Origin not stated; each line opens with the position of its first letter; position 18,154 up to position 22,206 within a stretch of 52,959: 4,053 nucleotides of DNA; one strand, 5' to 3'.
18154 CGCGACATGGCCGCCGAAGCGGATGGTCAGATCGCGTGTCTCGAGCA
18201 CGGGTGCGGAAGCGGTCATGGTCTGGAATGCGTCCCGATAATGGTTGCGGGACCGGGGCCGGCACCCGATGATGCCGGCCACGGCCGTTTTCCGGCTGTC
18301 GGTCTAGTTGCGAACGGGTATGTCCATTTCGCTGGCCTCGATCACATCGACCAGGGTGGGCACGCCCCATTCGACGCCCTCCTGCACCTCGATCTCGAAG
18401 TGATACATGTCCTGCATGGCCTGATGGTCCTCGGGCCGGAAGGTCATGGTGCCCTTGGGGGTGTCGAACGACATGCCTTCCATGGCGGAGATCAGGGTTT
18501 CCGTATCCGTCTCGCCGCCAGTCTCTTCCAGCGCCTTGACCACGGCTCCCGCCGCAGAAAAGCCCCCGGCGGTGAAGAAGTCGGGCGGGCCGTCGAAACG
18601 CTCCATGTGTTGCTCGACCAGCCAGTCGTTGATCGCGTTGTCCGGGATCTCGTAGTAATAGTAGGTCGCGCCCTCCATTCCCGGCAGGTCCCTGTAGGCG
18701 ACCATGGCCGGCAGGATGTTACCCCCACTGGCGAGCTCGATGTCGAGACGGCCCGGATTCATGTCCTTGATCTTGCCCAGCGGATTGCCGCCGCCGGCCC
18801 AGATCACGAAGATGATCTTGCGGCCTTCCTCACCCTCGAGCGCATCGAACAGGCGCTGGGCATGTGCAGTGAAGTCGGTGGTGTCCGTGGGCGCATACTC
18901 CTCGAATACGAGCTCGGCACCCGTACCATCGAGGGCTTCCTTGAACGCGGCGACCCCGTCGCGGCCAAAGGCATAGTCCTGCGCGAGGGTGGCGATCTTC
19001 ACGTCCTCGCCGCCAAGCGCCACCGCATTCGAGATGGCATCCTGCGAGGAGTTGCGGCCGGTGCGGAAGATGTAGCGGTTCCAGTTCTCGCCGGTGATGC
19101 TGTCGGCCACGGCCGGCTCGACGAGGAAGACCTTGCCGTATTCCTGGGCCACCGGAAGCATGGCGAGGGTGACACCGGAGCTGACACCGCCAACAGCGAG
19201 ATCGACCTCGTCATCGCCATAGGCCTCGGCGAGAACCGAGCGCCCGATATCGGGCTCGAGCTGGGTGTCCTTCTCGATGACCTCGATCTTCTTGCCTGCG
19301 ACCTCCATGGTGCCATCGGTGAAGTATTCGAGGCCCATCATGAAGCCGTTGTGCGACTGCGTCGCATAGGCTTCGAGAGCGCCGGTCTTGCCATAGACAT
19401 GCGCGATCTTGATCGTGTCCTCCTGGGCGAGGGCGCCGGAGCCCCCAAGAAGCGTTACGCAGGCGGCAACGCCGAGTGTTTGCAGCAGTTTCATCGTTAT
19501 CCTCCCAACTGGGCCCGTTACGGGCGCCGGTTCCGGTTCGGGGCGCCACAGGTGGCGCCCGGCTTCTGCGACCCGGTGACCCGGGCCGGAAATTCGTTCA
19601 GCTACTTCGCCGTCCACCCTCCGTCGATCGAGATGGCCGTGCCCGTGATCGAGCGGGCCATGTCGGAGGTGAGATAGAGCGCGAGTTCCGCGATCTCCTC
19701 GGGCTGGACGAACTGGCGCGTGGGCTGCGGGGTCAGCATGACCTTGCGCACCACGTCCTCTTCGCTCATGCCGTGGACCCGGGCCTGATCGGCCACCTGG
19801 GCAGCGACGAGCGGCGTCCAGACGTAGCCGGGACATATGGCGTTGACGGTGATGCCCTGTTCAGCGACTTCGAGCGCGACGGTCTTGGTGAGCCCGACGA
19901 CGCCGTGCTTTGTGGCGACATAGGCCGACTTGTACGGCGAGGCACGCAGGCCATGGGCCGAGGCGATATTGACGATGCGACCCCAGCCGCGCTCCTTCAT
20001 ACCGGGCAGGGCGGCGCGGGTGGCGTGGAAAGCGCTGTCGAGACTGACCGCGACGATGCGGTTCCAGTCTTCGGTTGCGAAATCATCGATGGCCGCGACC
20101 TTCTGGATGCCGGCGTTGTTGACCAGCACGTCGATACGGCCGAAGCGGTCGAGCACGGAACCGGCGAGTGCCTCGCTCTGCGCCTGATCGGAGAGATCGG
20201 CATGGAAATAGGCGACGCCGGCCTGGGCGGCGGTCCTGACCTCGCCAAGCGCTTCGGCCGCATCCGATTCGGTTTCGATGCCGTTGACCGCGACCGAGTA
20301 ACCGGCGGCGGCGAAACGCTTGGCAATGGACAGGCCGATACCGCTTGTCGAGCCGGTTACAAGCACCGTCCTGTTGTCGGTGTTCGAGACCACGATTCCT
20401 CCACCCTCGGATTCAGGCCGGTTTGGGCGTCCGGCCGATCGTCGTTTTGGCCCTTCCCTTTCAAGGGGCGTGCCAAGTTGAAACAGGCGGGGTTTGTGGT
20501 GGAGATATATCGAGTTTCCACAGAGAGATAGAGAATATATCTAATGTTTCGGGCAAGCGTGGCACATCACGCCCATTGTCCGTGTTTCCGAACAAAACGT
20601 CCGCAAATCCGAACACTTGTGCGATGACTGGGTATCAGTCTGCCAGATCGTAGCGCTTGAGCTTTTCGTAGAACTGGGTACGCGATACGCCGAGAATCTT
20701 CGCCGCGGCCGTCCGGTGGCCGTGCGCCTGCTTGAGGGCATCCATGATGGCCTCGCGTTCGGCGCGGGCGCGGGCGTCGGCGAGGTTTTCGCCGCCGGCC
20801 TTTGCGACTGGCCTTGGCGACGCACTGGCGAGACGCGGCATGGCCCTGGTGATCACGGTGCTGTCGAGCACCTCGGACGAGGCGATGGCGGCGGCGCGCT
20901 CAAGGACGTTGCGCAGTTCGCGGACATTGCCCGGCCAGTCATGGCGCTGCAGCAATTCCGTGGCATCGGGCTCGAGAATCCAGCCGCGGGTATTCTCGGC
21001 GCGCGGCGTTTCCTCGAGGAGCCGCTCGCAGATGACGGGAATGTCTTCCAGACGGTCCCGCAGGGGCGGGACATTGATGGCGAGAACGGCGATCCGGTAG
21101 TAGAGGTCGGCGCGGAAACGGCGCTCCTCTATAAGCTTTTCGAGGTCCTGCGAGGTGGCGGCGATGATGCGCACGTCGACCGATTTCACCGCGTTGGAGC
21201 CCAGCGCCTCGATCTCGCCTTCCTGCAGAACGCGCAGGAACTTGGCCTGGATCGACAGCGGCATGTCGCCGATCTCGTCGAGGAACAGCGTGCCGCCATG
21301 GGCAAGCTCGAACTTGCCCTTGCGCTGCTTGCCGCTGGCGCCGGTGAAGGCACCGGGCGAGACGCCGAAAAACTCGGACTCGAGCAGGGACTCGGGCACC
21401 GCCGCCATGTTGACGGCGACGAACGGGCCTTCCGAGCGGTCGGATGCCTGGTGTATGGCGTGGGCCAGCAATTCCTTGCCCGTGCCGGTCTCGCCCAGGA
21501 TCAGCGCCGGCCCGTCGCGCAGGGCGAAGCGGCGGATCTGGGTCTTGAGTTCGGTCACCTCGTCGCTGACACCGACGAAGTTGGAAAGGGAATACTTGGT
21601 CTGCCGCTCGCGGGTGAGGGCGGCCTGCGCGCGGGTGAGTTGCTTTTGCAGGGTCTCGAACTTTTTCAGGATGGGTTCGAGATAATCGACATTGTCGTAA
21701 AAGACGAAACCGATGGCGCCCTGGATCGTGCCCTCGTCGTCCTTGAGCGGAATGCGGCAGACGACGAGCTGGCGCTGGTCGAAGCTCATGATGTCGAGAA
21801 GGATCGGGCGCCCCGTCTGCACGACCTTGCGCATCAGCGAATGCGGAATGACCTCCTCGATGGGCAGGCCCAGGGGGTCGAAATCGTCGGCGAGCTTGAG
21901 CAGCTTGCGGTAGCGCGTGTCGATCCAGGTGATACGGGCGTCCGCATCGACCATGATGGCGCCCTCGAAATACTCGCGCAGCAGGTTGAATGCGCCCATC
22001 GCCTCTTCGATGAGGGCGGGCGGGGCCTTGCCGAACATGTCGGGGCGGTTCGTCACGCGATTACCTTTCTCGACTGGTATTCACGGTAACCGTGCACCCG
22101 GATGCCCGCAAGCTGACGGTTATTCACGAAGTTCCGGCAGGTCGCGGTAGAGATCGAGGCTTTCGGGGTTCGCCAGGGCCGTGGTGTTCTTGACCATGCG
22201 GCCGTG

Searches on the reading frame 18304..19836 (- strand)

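Call 29: search_protein_families(library=pfam, proteins=[window:18304-19836:-])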
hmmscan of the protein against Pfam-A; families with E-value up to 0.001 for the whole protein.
window:18304-19836:- (510 aa): 3 families
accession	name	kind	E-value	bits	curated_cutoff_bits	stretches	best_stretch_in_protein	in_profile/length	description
PF13458.12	Peripla_BP_6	-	8.8e-54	183.9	31.7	1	141-483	1-339/343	Periplasmic binding protein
PF13433.12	Peripla_BP_5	-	2.3e-11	43.9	27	1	142-324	1-179/363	Periplasmic binding protein domain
PF01094.35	ANF_receptor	-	0.00058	19.4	25.4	0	181-343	22-183/353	Receptor family ligand binding region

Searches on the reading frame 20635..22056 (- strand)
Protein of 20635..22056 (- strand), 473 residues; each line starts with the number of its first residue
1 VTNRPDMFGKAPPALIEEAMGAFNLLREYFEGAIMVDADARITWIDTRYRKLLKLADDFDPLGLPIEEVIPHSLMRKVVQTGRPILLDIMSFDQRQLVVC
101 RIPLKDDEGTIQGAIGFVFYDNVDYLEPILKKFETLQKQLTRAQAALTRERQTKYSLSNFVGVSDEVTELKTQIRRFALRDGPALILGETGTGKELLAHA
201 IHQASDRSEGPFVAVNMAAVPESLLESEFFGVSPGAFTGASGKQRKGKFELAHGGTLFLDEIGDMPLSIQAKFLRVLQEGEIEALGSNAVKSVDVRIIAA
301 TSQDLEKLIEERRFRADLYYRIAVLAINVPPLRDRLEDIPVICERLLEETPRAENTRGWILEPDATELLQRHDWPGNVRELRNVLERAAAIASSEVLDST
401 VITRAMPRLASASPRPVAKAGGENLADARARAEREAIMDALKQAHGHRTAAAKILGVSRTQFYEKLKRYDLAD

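Call 29: search_protein_families(library=pfam, proteins=[window:20635-22056:-])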
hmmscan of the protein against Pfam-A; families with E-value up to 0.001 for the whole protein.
window:20635-22056:- (473 aa): 12 families
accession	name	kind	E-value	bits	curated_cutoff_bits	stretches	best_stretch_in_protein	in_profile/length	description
PF00158.32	Sigma54_activat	-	8.7e-67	224.4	20.2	1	161-327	2-167/168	Sigma-54 interaction domain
PF14532.12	Sigma54_activ_2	-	3e-21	76.6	25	1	161-332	1-138/138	Sigma-54 interaction domain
PF25601.1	AAA_lid_14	-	5.6e-19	68.2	27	1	333-406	1-74/87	AAA+ ATPase lid domain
PF02954.25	HTH_8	-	4.6e-14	52.3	22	1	430-469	3-42/42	Bacterial regulatory protein, Fis family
PF07724.20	AAA_2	-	5.7e-07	30.1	27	1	184-314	6-136/166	AAA domain (Cdc48 subfamily)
PF18024.7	HTH_50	-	9.7e-06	25.6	27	1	427-471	6-49/50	Helix-turn-helix domain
PF00004.35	AAA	-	2.2e-05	25.3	21.2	1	185-317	2-124/131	ATPase family associated with various cellular activities (AAA)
PF01078.27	Mg_chelatase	-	2.9e-05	24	20.3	1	225-283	78-136/207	Magnesium chelatase, subunit ChlI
PF08448.16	PAS_4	-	9.2e-05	23.1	23.1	1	32-117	7-101/110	PAS fold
PF07728.20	AAA_5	-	0.00012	22.6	22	1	185-301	3-121/139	AAA domain (dynein-related subfamily)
PF12860.13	PAS_7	-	0.00023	21.7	27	1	31-80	6-55/115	PAS fold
PF13518.12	HTH_28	-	0.001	19.6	25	0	434-470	2-37/52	Helix-turn-helix domain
